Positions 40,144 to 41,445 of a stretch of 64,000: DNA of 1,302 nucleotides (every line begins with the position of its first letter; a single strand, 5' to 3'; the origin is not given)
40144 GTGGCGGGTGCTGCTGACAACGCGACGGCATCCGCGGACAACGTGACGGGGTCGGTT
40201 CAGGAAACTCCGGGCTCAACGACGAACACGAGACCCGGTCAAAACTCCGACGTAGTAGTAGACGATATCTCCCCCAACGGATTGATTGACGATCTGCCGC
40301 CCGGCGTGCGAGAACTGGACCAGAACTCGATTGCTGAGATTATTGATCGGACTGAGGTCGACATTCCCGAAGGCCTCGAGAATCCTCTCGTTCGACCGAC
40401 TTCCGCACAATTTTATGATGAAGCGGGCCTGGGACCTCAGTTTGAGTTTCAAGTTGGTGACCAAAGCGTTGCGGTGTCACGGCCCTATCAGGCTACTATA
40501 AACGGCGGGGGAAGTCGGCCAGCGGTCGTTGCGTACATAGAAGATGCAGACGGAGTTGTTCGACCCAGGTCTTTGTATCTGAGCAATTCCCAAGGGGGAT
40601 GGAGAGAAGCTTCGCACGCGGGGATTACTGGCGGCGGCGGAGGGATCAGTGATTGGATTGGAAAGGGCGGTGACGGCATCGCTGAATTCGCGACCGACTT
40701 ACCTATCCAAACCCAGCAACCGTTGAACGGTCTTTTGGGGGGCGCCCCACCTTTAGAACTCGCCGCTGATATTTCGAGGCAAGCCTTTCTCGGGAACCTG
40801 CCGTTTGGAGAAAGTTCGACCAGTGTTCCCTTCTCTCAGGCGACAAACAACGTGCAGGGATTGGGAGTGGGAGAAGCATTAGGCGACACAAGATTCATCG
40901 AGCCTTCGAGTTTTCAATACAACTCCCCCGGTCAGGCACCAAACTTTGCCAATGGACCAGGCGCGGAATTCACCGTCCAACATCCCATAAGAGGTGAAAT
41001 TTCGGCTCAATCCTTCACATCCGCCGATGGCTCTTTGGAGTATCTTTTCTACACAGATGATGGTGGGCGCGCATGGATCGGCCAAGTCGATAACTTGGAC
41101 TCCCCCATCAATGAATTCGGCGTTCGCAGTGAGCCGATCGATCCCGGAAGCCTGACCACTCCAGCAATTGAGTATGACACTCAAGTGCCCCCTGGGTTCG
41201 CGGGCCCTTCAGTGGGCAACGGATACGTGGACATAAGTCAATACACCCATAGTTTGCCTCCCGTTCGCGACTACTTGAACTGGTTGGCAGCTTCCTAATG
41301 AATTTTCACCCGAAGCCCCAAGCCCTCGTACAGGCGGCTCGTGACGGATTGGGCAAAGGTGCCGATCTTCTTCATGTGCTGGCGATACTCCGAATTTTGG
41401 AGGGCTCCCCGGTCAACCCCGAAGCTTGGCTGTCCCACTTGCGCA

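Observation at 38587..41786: Unassignable two-gene module: 903-aa modular acidic protein plus tightly coupled 162-aa ORF (candidate effector/partner or surface-protein/chaperone pair)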

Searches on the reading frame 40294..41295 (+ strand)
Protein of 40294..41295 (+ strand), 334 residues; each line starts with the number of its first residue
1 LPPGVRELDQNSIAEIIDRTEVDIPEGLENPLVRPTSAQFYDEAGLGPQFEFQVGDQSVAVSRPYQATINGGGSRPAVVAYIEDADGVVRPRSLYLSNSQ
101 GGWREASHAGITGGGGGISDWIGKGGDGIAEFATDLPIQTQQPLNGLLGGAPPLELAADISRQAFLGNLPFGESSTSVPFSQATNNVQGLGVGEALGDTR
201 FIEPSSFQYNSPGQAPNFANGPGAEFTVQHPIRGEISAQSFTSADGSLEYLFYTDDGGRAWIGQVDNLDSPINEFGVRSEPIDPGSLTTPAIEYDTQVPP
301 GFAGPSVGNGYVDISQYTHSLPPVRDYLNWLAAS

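Call 24: find_homologous_proteins(query=window:40294-41295:+, max_evalue=10)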
Query window:40294-41295:+ (334 aa): 4 proteins with E <= 10 among 4191 candidates.
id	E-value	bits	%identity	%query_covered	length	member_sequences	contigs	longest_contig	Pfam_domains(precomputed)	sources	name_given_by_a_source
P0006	6.9e-55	205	42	90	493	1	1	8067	-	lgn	-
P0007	5.7e-53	199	40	90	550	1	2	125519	PF00498.32,PF16697.11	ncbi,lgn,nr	ncbi:FHA domain-containing protein [bacterium]|nr:FHA domain-containing protein [bacterium]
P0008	2.2e-3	36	27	85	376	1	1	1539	-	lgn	-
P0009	1.7e-1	30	25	85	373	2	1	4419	-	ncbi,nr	ncbi:MAG: hypothetical protein GY723_06595 [bacterium]|nr:hypothetical protein [bacterium]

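Call 27: search_protein_families(library=pfam, proteins=[P0006, P0007, P0008, P0009, window:40294-41295:+], max_evalue=1)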
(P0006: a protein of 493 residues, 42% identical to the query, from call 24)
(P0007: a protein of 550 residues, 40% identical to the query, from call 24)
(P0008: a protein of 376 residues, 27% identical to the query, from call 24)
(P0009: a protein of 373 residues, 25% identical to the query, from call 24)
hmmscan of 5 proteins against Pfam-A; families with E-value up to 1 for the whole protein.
P0006 (493 aa): 0 families

P0007 (550 aa): 2 families
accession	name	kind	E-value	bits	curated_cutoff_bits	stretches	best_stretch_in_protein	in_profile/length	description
PF00498.31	FHA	-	5.3e-35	120.1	20.7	2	58-123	2-67/67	FHA domain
PF16697.10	Yop-YscD_cpl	-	2.9e-18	66.4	33.2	2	45-124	9-85/94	Inner membrane component of T3SS, cytoplasmic domain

P0008 (376 aa): 0 families

P0009 (373 aa): 0 families

window:40294-41295:+ (334 aa): 0 families

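Call 30: search_solved_structures(query=A1, max_evalue=10)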
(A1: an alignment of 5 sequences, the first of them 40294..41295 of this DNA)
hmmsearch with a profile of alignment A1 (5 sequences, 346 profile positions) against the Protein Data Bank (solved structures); distinct sequences matched with E-value up to 10: 1.
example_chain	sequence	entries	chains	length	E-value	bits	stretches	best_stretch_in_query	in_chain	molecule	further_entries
2ywk_A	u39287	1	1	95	0.92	11.9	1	162-221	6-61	Putative RNA-binding protein 11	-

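Call 31: find_encoding_contigs(protein=P0007, flank=10000)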
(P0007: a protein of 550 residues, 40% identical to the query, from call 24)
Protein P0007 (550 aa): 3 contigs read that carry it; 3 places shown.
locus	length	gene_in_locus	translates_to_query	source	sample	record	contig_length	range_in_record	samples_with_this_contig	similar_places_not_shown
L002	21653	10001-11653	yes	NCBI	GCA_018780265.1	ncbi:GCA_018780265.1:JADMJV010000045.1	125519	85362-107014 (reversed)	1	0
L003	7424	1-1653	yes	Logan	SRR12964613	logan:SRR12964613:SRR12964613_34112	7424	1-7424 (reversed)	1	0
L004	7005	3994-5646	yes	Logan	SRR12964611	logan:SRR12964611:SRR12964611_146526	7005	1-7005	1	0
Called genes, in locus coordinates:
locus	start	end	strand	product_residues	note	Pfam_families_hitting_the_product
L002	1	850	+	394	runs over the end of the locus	PF04326:SLFN_AlbA_2, PF13749:HATPase_c_4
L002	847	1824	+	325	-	PF01656:CbiA, PF02374:ArsA_ATPase (weak), PF13614:AAA_31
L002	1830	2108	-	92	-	-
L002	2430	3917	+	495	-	PF16822:ALGX (weak)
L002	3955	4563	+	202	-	-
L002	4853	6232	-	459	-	PF03062:MBOAT, PF13813:MBOAT_2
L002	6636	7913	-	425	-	-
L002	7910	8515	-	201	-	PF01833:TIG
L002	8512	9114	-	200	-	-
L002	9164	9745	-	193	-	PF00805:Pentapeptide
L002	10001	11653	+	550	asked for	PF16697:Yop-YscD_cpl, PF00498:FHA, PF16697:Yop-YscD_cpl (weak)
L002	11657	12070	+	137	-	-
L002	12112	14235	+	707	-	-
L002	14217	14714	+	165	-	-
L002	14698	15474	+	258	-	PF07963:N_methyl (weak)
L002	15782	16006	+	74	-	-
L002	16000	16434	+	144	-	-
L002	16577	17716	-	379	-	-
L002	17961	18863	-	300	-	-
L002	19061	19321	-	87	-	PF05222:AlaDh_PNT_N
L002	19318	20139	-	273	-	PF13649:Methyltransf_25 (weak)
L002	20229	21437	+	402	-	PF01555:N6_N4_Mtase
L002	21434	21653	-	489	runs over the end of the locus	PF00361:Proton_antipo_M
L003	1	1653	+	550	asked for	PF16697:Yop-YscD_cpl, PF00498:FHA, PF16697:Yop-YscD_cpl (weak)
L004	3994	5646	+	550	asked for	PF16697:Yop-YscD_cpl, PF00498:FHA, PF16697:Yop-YscD_cpl (weak)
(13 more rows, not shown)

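Call 32: find_encoding_contigs(protein=P0006, flank=10000)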
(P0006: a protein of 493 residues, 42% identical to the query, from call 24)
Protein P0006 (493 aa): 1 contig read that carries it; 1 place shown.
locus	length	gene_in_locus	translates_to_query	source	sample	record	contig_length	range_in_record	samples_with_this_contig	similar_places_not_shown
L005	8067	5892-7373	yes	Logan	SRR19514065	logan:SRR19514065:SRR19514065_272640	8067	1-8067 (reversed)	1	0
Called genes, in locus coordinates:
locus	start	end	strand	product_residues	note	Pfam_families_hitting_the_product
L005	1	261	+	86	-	?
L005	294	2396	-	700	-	PF13487:HD_5, PF03704:BTAD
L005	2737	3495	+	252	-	-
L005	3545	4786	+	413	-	PF00082:Peptidase_S8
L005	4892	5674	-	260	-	PF02627:CMD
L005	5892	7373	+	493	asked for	-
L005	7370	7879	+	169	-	-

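Call 33: find_encoding_contigs(protein=P0009, flank=10000)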
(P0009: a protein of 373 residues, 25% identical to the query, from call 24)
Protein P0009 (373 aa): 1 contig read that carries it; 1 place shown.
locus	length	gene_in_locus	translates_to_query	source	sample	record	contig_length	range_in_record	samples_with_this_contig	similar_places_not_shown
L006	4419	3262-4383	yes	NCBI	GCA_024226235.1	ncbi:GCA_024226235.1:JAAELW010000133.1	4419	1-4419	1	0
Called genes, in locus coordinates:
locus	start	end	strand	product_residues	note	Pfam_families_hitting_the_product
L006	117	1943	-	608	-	PF00474:SSF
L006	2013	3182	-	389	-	PF01408:GFO_IDH_MocA, PF22725:GFO_IDH_MocA_C3, PF02894:GFO_IDH_MocA_C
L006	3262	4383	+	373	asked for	-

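Call 45: find_related_loci(query=A3, collection=genome_contigs, flank=6000)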
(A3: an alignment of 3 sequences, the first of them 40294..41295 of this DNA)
Query A3 (334 aa) in genome_contigs; peptide patterns used: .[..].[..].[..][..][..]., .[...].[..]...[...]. (x = any residue, [..] = any of these).
155 stretches matched a pattern; 32 encode a relative of the query (tblastn E <= 1e-3); 32 distinct loci.
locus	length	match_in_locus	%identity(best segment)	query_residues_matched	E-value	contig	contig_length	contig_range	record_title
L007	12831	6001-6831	39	39-331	9e-51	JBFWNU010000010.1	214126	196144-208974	MAG: Vulcanimicrobiota bacterium isolate CA_2019_TPBF_12 NODE_589_length_214126_cov_37.158776_TPBF, whole genome shotgun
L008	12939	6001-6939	30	16-329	1e-30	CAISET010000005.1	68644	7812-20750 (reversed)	uncultured Candidatus Micrarchaeota archaeon isolate AlinenSediments_bin-3476 genome assembly, contig: bin-3476:05/37, w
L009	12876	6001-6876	31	42-327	3e-30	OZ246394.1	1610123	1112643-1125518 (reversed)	MAG: uncultured Gammaproteobacteria bacterium isolate SRP292972_co1_11 genome assembly, chromosome: 1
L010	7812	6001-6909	32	37-331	3e-29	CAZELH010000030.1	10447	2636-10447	MAG TPA_asm: uncultured Candidatus Saccharibacteria bacterium isolate SRP189682_co2_92 genome assembly, contig: NODE_118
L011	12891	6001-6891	29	44-327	7e-28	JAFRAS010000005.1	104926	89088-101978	Candidatus Saccharibacteria bacterium isolate RGIG2324 Goat_Duodenum.Co__c530850, whole genome shotgun sequence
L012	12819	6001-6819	32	45-329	2e-27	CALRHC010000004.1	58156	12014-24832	MAG: Candidatus Yanofskybacteria bacterium isolate MaH-09apr19-142 genome assembly, contig: MaH-09apr19-C1013, whole gen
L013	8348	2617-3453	31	43-329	3e-27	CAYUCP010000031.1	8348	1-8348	MAG TPA_asm: uncultured Gammaproteobacteria bacterium isolate SRP298887_co1_258 genome assembly, contig: NODE_9973_lengt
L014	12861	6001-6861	30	37-329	2e-27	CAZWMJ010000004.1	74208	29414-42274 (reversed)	MAG TPA_asm: uncultured Gammaproteobacteria bacterium isolate binchicken_co38_574 genome assembly, contig: NODE_879_leng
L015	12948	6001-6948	30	1-329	1e-26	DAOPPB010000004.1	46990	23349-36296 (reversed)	MAG TPA_asm: bacterium isolate AMR_MDS_1559 NODE_995_length_46990_cov_7.398849, whole genome shotgun sequence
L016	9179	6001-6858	30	42-328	3e-26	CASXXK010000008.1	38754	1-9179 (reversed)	MAG: uncultured Candidatus Saccharibacteria bacterium isolate extra-ERR2136560.38_1677762861 genome assembly, contig: NO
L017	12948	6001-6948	29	4-333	5e-25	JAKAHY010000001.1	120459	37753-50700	MAG: bacterium isolate WY3.bin152 NODE_209_length_120459_cov_2.175057, whole genome shotgun sequence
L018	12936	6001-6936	28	5-329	5e-23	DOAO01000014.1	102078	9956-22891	MAG TPA_asm: Patescibacteria group bacterium isolate UBA12445 contig_5039, whole genome shotgun sequence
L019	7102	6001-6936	28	14-328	1e-22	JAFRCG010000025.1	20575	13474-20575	Candidatus Saccharibacteria bacterium isolate RGIG2364 Goat_Ileum-2__c218027, whole genome shotgun sequence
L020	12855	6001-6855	26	42-329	2e-22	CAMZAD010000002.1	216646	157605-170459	MAG TPA_asm: uncultured Candidatus Saccharibacteria bacterium isolate SRR10912535_bin.54_metaWRAP_v1.3_MAG genome assemb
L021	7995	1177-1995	29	45-328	3e-21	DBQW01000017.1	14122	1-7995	MAG TPA_asm: Candidatus Berkelbacteria bacterium UBA1384 UBA1384_contig_4134, whole genome shotgun sequence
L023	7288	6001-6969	27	8-328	6e-21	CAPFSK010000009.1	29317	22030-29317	MAG TPA_asm: uncultured Candidatus Saccharibacteria bacterium isolate MGBC126680 genome assembly, contig: MGBC126680.9,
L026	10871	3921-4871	28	2-328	5e-20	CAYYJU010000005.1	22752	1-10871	MAG TPA_asm: uncultured Candidatus Saccharibacteria bacterium isolate SRP286056_co1_681 genome assembly, contig: NODE_26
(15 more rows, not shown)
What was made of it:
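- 40294..41298 (+): C-module, aa 570-903: member of a large uncharacterised domain family with a confidently predicted beta-rich fold. 32 genome loci, mostly Saccharibacteria/Patescibacteria (call 45).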

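Call 49: predict_structure(alignment_id=A1)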
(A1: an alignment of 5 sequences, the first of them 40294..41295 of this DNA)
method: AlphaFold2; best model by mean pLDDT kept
length: 334 residues; sequences in the alignment: 5
mean_pLDDT: 74.2   pTM: 0.80
mean pLDDT of the five models: 74.2, 65.9, 62.6, 62.6, 53.8
residues with pLDDT >= 90: 71; 70-90: 163; 50-70: 41; < 50: 59
segments of 3 or more residues with pLDDT < 50: 25-32, 110-129, 171-189, 279-287
pLDDT, mean of each block of 10 residues (from residue 1): 85 88 53 64 88 82 78 75 79 82 69 36 42 72 88 82 66 37 36 71 83 90 91 91 90 93 80 52 48 79 85 90 93 92
secondary structure, 60 per line:
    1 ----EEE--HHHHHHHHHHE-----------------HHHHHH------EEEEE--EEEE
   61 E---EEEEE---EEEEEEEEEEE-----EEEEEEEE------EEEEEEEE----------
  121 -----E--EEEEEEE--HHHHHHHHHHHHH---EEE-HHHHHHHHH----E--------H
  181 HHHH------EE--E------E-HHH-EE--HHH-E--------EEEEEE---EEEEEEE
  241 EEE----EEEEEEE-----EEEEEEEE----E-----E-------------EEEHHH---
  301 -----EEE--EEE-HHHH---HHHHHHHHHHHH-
elements in order: E5-7 H10-19 H38-43 E50-54 E57-61 E65-69 E73-83 E89-96 E103-110 E129-135 H138-150 E154-156 H158-166 H180-184 E225-230 E234-243 E248-254 E260-267 E292-294 E306-308 E311-313 H315-318 H322-333

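Call 52: fold_search(model_id=the predicted structure, library=pdb)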
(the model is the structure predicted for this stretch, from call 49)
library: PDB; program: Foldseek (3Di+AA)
matches with E <= 10: 195; with E <= 0.001: 0
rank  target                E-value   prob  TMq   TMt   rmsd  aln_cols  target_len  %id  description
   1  8tuz_A                5.3e-01  0.02  0.10  0.13  19.4       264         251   11  Fab 857-2 in complex with OspA (released 2024-08-28)
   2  2hkd                  6.6e-01  0.02  0.09  0.10  20.0       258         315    7  The crystal structure of engineered OSPA (released 2006-11-21)
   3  7t25_E                9.8e-01  0.01  0.09  0.12  18.6       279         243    8  OspA-Fab 319-44 complex structure (released 2022-12-14)
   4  5ay6_A                1.1e+00  0.03  0.12  0.13  20.1       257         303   12  32 kDa Fragment of the Flagellar hook protein FlgE from Caulobacter crescentus (released 2016-08-17)
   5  5boi                  1.1e+00  0.02  0.13  0.17  19.2       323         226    7  Bacillus megaterium YpeB C-terminal domain (released 2015-08-12)
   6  1f9k_A                1.2e+00  0.02  0.13  0.17  17.4       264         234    9  WINGED BEAN ACIDIC LECTIN COMPLEXED WITH METHYL-ALPHA-D-GALACTOSE (released 2001-07-11)
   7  1lte_A                1.3e+00  0.02  0.13  0.17  17.3       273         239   11  STRUCTURE OF A LEGUME LECTIN WITH AN ORDERED N-LINKED CARBOHYDRATE IN COMPLEX WITH LACTOSE (released 1994-01-31)
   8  6cg0_D                1.3e+00  0.01  0.10  0.10  17.0       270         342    7  Cryo-EM structure of mouse RAG1/2 HFC complex (3.17 A) (released 2018-04-25)
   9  3k44_A                1.5e+00  0.04  0.12  0.22  14.0       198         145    8  Crystal Structure of Drosophila melanogaster Pur-alpha (released 2009-10-27)
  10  7bjt_A                1.5e+00  0.01  0.10  0.06  18.8       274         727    9  Structure-function analysis of a new PL17 oligoalginate lyase from the marine bacterium Zobellia galactanivorans DsijT (released 2021-07-14)
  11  4mf9_A                1.5e+00  0.01  0.10  0.10  18.8       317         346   11  Crystal structure of holo-PhuS, a heme-binding protein from Pseudomonas aeruginosa (released 2014-03-05)
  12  2fju_B                1.7e+00  0.09  0.11  0.06   4.6        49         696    8  Activated Rac1 bound to its effector phospholipase C beta 2 (released 2006-11-21)
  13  2pi3                  2.2e+00  0.01  0.09  0.12  17.6       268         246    8  The crystal structure of OspA mutant (released 2008-05-27)
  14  7qxv                  2.2e+00  0.01  0.09  0.09  17.6       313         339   10  Crystal Structure of Haem-Binding Protein HemS Mutant F104A F199A, from Yersinia enterocolitica (released 2023-02-08)
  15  2oy5                  2.3e+00  0.01  0.08  0.11  18.1       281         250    8  The crystal structure of OspA mutant (released 2008-03-04)
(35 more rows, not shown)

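Call 78: search_protein_families(library=pfam, proteins=[L007:6846-7307:+, L005:7370-7876:+, L002:11657-12067:+, L016:7014-7439:+], max_evalue=1)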
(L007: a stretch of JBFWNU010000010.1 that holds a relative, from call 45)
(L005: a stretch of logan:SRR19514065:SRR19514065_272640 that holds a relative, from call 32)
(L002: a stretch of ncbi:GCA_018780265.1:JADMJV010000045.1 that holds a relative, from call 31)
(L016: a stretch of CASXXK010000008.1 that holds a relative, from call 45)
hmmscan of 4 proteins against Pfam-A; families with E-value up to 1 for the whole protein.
L007:6846-7307:+ (154 aa): 1 family
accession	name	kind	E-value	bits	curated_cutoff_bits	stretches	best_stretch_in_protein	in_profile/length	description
PF00610.27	DEP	-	0.18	12.2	32.7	1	3-34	21-53/72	Domain found in Dishevelled, Egl-10, and Pleckstrin (DEP)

L005:7370-7876:+ (169 aa): 0 families

L002:11657-12067:+ (137 aa): 1 family
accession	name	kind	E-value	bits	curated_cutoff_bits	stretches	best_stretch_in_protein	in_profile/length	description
PF18292.6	ZIP4_domain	-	0.26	11.5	26.3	1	86-117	44-75/160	Zinc transporter ZIP4 domain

L016:7014-7439:+ (142 aa): 2 families
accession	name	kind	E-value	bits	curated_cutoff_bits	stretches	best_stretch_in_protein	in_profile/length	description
PF03946.19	Ribosomal_L11_N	-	1.3e-23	83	32.9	1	10-67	1-58/58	Ribosomal protein L11, N-terminal domain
PF00298.24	Ribosomal_L11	-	2.6e-22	79.5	21.4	1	75-140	4-69/69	Ribosomal protein L11, RNA binding domain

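Call 79: search_protein_families(library=padloc, proteins=[P0007], max_evalue=0.1)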
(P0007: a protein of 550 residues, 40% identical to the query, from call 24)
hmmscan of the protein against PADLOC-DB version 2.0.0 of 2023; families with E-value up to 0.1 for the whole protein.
P0007 (550 aa): 0 families

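Call 80: search_protein_families(library=pfam, proteins=[L016:5122-6888:+, L023:5269-6990:+, L020:5119-6882:+, L010:5233-7194:+, L018:5638-7203:+, L017:5899-6963:+, L021:64-2286:+, L012:4351-9147:+, L026:3096-7187:+, L007:4375-6846:+], max_evalue=0.01)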
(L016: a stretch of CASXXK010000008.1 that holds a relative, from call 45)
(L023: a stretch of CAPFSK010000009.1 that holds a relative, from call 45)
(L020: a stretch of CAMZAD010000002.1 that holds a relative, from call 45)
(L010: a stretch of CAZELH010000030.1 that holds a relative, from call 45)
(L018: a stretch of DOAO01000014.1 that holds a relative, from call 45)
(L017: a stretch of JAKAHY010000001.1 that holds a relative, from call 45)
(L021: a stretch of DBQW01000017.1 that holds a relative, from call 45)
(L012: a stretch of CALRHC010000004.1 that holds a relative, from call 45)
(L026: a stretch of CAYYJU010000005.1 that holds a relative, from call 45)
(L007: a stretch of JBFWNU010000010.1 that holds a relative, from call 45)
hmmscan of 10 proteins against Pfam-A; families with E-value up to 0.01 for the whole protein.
L016:5122-6888:+ (589 aa): 0 families

L023:5269-6990:+ (574 aa): 0 families

L020:5119-6882:+ (588 aa): 0 families

L010:5233-7194:+ (654 aa): 0 families

L018:5638-7203:+ (522 aa): 0 families

L017:5899-6963:+ (355 aa): 1 family
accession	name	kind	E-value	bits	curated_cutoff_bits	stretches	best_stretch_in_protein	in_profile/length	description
PF07494.17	Reg_prop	-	0.0067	16.9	20.4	0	268-281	9-22/24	Two component regulator propeller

L021:64-2286:+ (741 aa): 0 families

L012:4351-9147:+ (1599 aa): 0 families

L026:3096-7187:+ (1364 aa): 6 families
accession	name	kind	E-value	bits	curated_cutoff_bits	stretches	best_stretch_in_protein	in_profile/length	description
PF12773.13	DZR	-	1.7e-11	44.5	27.3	1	625-684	1-45/45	Double zinc ribbon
PF13240.11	Zn_Ribbon_1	-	1.4e-10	41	25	3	624-645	1-22/23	zinc-ribbon domain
PF18912.6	DZR_2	-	1e-06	28.9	27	0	625-647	10-32/56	Double zinc ribbon domain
PF13248.11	Zn_ribbon_3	-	8.1e-05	22.4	27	1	625-646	5-26/26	zinc-ribbon domain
PF24460.1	DUF7575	-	0.00012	21.8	28.5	0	625-645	6-26/28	Domain of unknown function (DUF7575)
PF17032.10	Zn_ribbon_15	-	0.00062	21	28.9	0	622-643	52-73/73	zinc-ribbon family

L007:4375-6846:+ (824 aa): 2 families
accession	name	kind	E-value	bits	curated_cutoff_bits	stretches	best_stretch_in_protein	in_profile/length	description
PF00498.31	FHA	-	6.6e-15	55.7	20.7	1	416-482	3-67/67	FHA domain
PF16697.10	Yop-YscD_cpl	-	3.1e-07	31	33.2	1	403-491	9-93/94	Inner membrane component of T3SS, cytoplasmic domain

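Call 83: predict_structure(alignment_id=A8)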
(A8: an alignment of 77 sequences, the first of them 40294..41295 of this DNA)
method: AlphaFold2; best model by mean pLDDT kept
length: 334 residues; sequences in the alignment: 77
mean_pLDDT: 91.4   pTM: 0.91
mean pLDDT of the five models: 91.4, 90.6, 90.6, 90.2, 89.7
residues with pLDDT >= 90: 258; 70-90: 53; 50-70: 20; < 50: 3
segments of 3 or more residues with pLDDT < 50: 114-116
pLDDT, mean of each block of 10 residues (from residue 1): 96 97 83 90 98 97 94 90 96 93 93 61 77 95 97 96 94 80 75 69 92 97 96 94 98 98 97 96 92 94 95 97 98 97
secondary structure, 60 per line:
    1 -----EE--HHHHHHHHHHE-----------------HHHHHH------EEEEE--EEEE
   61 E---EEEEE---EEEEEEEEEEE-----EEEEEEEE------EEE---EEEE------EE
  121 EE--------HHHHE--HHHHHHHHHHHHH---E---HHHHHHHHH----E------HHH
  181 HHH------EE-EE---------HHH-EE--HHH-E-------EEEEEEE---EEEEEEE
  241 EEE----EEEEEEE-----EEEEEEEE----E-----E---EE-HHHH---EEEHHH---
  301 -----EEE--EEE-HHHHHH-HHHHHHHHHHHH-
elements in order: H10-19 H38-43 E50-54 E57-61 E65-69 E73-83 E89-96 E103-105 E109-112 E119-122 H131-134 H138-150 H158-166 H178-183 E224-230 E234-243 E248-254 E260-267 H285-288 E292-294 E306-308 E311-313 H315-320 H322-333
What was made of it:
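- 40294..41298 (+): AlphaFold2 with 77 sequences: pLDDT 91.4, pTM 0.91 (call 83).
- On C-module family (unnamed): AlphaFold2 pLDDT 91.4 (call 83).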
